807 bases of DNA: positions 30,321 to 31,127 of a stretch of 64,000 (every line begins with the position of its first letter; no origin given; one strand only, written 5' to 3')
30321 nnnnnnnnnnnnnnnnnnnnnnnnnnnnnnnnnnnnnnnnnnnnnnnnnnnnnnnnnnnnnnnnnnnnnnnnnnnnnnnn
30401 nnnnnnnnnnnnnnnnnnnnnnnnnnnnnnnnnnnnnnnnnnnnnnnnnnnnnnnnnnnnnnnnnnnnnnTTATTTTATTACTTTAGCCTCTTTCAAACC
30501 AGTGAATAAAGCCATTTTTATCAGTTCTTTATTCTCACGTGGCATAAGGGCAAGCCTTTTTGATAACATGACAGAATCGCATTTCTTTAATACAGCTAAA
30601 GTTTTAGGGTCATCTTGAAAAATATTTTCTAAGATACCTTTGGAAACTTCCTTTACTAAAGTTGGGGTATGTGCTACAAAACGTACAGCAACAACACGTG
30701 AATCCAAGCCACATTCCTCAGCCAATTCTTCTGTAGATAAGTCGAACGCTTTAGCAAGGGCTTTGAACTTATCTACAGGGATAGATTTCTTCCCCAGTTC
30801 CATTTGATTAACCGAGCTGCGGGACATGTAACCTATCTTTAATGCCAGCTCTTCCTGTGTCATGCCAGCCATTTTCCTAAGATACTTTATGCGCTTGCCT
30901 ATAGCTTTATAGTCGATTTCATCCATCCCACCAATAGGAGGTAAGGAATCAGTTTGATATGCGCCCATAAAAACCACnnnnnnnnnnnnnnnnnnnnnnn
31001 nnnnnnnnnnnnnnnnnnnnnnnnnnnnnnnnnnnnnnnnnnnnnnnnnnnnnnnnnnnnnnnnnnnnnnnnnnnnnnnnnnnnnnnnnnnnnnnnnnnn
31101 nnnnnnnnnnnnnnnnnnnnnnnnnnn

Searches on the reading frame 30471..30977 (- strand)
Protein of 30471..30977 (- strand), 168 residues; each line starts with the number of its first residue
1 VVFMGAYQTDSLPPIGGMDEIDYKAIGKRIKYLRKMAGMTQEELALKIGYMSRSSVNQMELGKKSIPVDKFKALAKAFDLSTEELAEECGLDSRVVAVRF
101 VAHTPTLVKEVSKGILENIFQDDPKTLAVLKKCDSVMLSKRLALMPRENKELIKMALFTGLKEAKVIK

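Call 108: search_protein_families(library=pfam, proteins=[window:30471-30977:-], max_evalue=0.001)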
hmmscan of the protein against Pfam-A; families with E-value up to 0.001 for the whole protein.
window:30471-30977:- (168 aa): 3 families
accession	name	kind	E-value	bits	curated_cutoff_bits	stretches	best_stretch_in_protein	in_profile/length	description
PF01381.28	HTH_3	-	6.9e-16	58.5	23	1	30-85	1-55/55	Helix-turn-helix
PF12844.13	HTH_19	-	2.5e-08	34.1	30.2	1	27-86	1-59/64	Helix-turn-helix domain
PF13560.12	HTH_31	-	3.4e-08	34.1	27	1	26-87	2-63/64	Helix-turn-helix domain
